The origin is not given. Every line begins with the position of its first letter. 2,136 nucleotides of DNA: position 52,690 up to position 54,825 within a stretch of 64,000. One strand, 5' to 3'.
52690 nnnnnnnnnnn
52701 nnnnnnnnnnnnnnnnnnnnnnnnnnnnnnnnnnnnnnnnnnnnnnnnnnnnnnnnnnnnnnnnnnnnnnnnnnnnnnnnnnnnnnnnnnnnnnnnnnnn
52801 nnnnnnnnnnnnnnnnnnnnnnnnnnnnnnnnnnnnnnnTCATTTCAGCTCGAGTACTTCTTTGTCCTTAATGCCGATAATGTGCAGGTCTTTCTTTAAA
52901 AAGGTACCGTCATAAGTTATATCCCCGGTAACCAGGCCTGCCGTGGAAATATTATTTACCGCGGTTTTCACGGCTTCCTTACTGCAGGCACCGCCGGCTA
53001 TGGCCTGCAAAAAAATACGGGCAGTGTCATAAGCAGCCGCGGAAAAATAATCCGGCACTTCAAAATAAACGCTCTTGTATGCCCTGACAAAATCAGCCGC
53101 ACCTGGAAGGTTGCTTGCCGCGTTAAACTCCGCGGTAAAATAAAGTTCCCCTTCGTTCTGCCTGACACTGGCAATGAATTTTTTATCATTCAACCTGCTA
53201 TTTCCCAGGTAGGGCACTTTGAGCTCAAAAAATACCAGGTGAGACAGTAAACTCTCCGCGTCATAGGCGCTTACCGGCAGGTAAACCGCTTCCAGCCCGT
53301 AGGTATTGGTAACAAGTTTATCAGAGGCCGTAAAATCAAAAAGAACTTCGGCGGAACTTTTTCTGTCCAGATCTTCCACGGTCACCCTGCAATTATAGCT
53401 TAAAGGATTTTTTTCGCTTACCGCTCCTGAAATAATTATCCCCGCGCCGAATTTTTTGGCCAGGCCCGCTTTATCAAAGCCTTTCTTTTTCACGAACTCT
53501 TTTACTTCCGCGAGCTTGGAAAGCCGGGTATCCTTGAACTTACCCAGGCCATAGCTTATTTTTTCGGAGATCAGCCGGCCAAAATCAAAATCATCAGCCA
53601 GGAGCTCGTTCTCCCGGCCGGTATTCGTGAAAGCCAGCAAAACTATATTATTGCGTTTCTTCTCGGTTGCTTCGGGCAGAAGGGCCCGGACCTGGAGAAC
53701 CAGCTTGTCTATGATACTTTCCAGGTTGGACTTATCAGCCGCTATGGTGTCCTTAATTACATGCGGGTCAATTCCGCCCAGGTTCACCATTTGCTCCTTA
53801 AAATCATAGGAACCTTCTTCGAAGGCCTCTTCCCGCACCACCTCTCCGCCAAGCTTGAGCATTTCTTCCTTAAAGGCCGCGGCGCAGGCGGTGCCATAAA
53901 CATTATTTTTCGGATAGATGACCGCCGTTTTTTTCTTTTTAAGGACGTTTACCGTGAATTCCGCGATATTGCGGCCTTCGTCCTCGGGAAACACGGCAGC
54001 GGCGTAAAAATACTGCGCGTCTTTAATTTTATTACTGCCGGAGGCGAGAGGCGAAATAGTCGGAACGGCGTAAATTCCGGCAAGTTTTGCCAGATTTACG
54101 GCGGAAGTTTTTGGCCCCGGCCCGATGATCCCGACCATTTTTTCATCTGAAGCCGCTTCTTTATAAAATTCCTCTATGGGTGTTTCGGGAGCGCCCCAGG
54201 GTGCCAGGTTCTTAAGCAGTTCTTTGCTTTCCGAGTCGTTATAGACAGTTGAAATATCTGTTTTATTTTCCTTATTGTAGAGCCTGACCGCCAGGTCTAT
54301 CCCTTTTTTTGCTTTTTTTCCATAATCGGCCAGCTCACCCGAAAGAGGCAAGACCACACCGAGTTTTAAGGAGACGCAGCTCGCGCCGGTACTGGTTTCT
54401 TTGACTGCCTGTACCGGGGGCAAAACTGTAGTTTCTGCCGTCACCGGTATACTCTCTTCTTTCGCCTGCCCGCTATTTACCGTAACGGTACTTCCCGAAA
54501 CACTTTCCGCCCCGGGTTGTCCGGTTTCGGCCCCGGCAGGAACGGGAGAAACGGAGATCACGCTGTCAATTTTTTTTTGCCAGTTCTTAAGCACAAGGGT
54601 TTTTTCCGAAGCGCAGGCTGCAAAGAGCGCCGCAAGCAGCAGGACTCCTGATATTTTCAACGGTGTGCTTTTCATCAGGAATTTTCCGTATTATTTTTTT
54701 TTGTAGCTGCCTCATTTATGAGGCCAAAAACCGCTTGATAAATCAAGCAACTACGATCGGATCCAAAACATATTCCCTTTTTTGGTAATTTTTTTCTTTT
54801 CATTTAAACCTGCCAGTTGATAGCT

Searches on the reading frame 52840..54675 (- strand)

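Call 38: search_protein_families(library=pfam, proteins=[L019:984-1364:+, L019:1543-2145:+, L019:2226-2735:+, L019:3164-3583:+, L019:3583-5676:+, L019:5673-6281:+, L019:8533-9171:+, L019:9137-9688:+, L019:9688-10722:+, L019:6293-7822:+], max_evalue=0.05)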
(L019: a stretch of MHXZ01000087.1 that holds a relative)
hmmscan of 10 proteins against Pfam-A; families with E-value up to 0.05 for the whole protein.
L019:984-1364:+ (126 aa): 0 families

L019:1543-2145:+ (200 aa): 1 family
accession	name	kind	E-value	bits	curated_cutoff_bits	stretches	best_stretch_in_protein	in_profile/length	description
PF08281.18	Sigma70_r4_2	-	0.012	15.7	25.7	1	157-188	23-54/54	Sigma-70, region 4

L019:2226-2735:+ (169 aa): 0 families

L019:3164-3583:+ (139 aa): 3 families
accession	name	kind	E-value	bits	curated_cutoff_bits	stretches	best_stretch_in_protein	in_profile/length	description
PF01363.27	FYVE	-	2e-05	25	27.8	1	68-123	6-64/67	FYVE zinc finger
PF21344.3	Zn_ribbon_LysW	-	0.014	15.5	27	1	96-120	3-27/46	Alpha-aminoadipate carrier protein LysW-like, globular domain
PF01485.27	IBR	-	0.046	14.2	24.3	1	68-102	16-58/65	IBR domain, a half RING-finger domain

L019:3583-5676:+ (697 aa): 2 families
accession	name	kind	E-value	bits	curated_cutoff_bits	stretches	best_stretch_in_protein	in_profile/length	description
PF25213.1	HVO_A0261_N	-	0.011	16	35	1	492-543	4-54/86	HVO_A0261 N-terminal domain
PF09339.16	HTH_IclR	-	0.013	15.6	22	1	503-543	7-48/52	IclR helix-turn-helix domain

L019:5673-6281:+ (202 aa): 1 family
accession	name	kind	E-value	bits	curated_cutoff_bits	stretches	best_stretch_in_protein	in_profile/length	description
PF01025.24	GrpE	-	4.2e-10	40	25.8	1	46-191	19-163/165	GrpE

L019:8533-9171:+ (212 aa): 0 families

L019:9137-9688:+ (183 aa): 8 families
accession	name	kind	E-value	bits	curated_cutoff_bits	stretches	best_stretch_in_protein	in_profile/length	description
PF07719.23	TPR_2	-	1.6e-05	25.1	27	1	131-156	2-27/34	Tetratricopeptide repeat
PF18768.7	RNPP_C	-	1.6e-05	24.9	26.5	1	80-147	103-171/213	RNPP family C-terminal domain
PF00515.34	TPR_1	-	0.00048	20.3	27.8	1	131-156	2-27/34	Tetratricopeptide repeat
PF13424.12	TPR_12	-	0.00089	19.8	30.1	1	107-159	17-74/77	Tetratricopeptide repeat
PF13374.12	TPR_10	-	0.00097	19.5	27.5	1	132-156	4-28/42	Tetratricopeptide repeat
PF19529.4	DUF6057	-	0.0084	15.5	29.8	0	130-153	342-365/569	Family of unknown function (DUF6057)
PF13174.12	TPR_6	-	0.013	16.6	26.3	0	131-156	1-26/33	Tetratricopeptide repeat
PF07720.18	TPR_3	-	0.03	14.9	20.7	0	136-157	7-28/34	Tetratricopeptide repeat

L019:9688-10722:+ (344 aa): 2 families
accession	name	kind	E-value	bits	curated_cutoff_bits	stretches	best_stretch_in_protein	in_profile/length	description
PF01896.25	DNA_primase_S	-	0.00036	21.4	26.8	1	70-122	1-63/163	DNA primase small subunit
PF21686.3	LigD_Prim-Pol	-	0.015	15.3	27.4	1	68-145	103-176/254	LigD, primase-polymerase domain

L019:6293-7822:+ (509 aa): 4 families
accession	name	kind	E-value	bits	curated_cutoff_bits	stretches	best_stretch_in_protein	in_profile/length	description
PF00012.26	HSP70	-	6.6e-77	259.5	20.6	1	7-502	2-501/599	Hsp70 protein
PF06723.19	MreB_Mbl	-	4.7e-16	59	27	1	5-354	2-318/327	MreB/Mbl protein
PF08841.16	DDR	-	2.8e-05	23.8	24.6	1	170-332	130-297/328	Diol dehydratase reactivase ATPase-like domain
PF22128.2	Alp7A_like_C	-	0.048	13.9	22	0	175-192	2-19/156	Alp7A C-terminal domain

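Call 39: search_protein_families(library=pfam, proteins=[L017:4791-5825:+, L017:6390-7745:+, L017:4538-4840:+, L017:8817-9230:+], max_evalue=0.05)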
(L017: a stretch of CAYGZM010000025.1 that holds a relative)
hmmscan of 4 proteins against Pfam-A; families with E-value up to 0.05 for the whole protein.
L017:4791-5825:+ (344 aa): 3 families
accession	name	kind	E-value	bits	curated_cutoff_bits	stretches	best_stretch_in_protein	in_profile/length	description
PF13672.11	PP2C_2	-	7.8e-15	55.4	24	1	55-249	25-194/209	Protein phosphatase 2C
PF00481.26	PP2C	-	2.4e-14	54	20.3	2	71-173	39-141/255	Protein phosphatase 2C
PF07228.17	SpoIIE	-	2.9e-08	34.3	25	1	192-278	95-189/192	Stage II sporulation protein E (SpoIIE)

L017:6390-7745:+ (451 aa): 14 families
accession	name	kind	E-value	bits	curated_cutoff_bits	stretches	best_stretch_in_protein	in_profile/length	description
PF00069.31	Pkinase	-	3e-36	125.6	31.7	1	33-276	1-243/263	Protein kinase domain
PF07714.23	PK_Tyr_Ser-Thr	-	9.4e-24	84.5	23.1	1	37-257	5-229/258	Protein tyrosine and serine/threonine kinase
PF01636.29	APH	-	1.9e-08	34.8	23.2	2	73-150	37-109/239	Phosphotransferase enzyme family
PF00498.31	FHA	-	3.2e-06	27.9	20.7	1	387-439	10-64/67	FHA domain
PF03109.22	ABC1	-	1e-05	25.2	22.9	1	87-193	124-228/244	ABC1 atypical kinase-like domain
PF12773.13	DZR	-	3e-05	24.5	27.3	1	304-352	1-45/45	Double zinc ribbon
PF18912.6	DZR_2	-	5.6e-05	23.3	27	2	300-351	7-55/56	Double zinc ribbon domain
PF17667.7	Pkinase_fungal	-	9.2e-05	21.8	24.1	1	138-210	292-373/387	Fungal protein kinase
PF16697.10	Yop-YscD_cpl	-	0.0053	17.4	33.2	1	366-428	4-69/94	Inner membrane component of T3SS, cytoplasmic domain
PF13240.11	Zn_Ribbon_1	-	0.0065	16.7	25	1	303-325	1-23/23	zinc-ribbon domain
PF24463.1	DUF7577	-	0.012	15.7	28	1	301-325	2-26/27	Domain of unknown function (DUF7577)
PF06293.20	Kdo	-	0.024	14.5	21.3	1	105-180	91-170/207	Lipopolysaccharide kinase (Kdo/WaaP) family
PF01163.29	RIO1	-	0.034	14.2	22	0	95-176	74-148/187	RIO domain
PF17032.10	Zn_ribbon_15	-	0.04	15.1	28.9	1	301-322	52-73/73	zinc-ribbon family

L017:4538-4840:+ (100 aa): 0 families

L017:8817-9230:+ (137 aa): 1 family
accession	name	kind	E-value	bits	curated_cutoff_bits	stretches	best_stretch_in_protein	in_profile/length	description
PF01730.21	UreF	-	0.047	14.4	23.3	0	66-91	55-80/151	UreF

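Call 50: search_protein_families(library=padloc, proteins=[L017:4791-5825:+, L017:6390-7745:+, L017:7758-8594:+, L017:1991-3331:+, L019:3583-5676:+, L019:7842-8582:+], max_evalue=0.1)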
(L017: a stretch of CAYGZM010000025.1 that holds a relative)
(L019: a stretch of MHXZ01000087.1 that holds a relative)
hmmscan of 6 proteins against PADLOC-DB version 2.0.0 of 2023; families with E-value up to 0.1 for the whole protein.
L017:4791-5825:+ (344 aa): 1 family
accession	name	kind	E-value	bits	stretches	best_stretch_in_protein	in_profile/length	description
PDLC04518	PDC-M21C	-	0.00089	16.5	1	55-230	31-186/243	-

L017:6390-7745:+ (451 aa): 35 families (the best 25 are shown)
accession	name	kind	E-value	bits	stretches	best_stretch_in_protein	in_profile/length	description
PDLC04042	PD-T4-6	-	1.4e-64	216.5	1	26-295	4-273/292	-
PDLC04060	PD-T4-6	-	3.6e-62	208.9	1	25-291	2-266/486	-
PDLC04053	PD-T4-6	-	1.3e-60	203.5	1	30-295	8-272/311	-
PDLC04043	PD-T4-6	-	1.3e-59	200.4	1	31-296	15-279/452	-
PDLC04061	PD-T4-6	-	1.4e-58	197.6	1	24-316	9-301/510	-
PDLC04047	PD-T4-6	-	2.8e-56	189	1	24-292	3-270/327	-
PDLC04054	PD-T4-6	-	3.6e-56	189.1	1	29-313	8-296/347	-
PDLC04039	PD-T4-6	-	8.8e-55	184.5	1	24-292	8-273/458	-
PDLC04057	PD-T4-6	-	1.2e-53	180.7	1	25-292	2-268/443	-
PDLC04048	PD-T4-6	-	2.5e-49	166.6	1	24-293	3-271/354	-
PDLC04138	mad6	-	5.4e-49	165.7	1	26-289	46-308/659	mads_6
PDLC04041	PD-T4-6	-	3.6e-48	162.9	1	31-300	28-299/443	-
PDLC04052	PD-T4-6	-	2e-45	153.9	1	29-306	7-292/496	-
PDLC04040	PD-T4-6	-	3.5e-42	142.8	1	39-292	2-263/547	-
PDLC01088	C3a189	-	2.4e-39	133.5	1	39-293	5-260/840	kinase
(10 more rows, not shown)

L017:7758-8594:+ (278 aa): 1 family
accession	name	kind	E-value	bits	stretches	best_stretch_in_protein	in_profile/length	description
PDLC00275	PtuA1|PtuA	-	0.0037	14.6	1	196-247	259-309/348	AAA ATPase domain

L017:1991-3331:+ (446 aa): 11 families
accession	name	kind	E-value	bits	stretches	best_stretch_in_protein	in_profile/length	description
PDLC04140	mad8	-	2.4e-11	41.7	1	98-396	26-258/314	mads_8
PDLC02806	SspH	-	0.00024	16.7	1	90-146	1529-1583/1766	SspH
PDLC04103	HerA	-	0.0024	14.3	1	58-152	130-218/579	-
PDLC02793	SspF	-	0.0055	13.2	1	96-133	49-86/600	SspF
PDLC02684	DndH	-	0.0075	11.8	1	100-148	1368-1417/1715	DndH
PDLC02217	RdrA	-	0.02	11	1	97-142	69-116/850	-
PDLC00289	PtuA1|PtuA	-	0.021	11.9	1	101-130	29-59/404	AAA ATPase domain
PDLC00268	PtuA1|PtuA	-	0.025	12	1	94-128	22-54/411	AAA ATPase domain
PDLC00125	GajB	-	0.037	10.8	1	99-138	18-54/669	UrvD helicase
PDLC02796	SspF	-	0.043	10.8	1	95-125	44-74/525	SspF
PDLC02804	SspH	-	0.049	9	1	101-146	1335-1378/1561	SspH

L019:3583-5676:+ (697 aa): 3 families
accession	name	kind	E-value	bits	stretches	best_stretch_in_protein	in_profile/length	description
PDLC04140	mad8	-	2e-11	42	1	116-430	28-289/314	mads_8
PDLC01879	CARF3--CARF_TM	-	0.0012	16.6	1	496-571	153-218/222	-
PDLC01848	CARF3--CARF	-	0.037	11.7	1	497-546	135-182/197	-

L019:7842-8582:+ (246 aa): 0 families

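Call 51: search_protein_families(library=ncbifam, proteins=[L019:3583-5676:+], max_evalue=0.01)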
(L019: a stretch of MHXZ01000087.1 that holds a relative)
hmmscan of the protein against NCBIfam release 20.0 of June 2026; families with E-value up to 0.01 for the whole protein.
L019:3583-5676:+ (697 aa): 2 families
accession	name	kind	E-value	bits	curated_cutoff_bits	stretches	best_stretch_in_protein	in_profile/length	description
NF041017.1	DNA_import_CedB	equivalog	0.00038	19.2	700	1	109-387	268-530/590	DNA import protein CedB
NF040939.2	trans_reg_lrs14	equivalog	0.0076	16.3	90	0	497-554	19-77/103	Lrs14 family HTH-type transcriptional regulator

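Call 88: search_protein_families(library=phrogs, proteins=[L019:3583-5676:+], max_evalue=0.001)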
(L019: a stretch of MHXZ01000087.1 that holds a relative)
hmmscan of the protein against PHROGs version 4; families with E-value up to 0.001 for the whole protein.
L019:3583-5676:+ (697 aa): 0 families
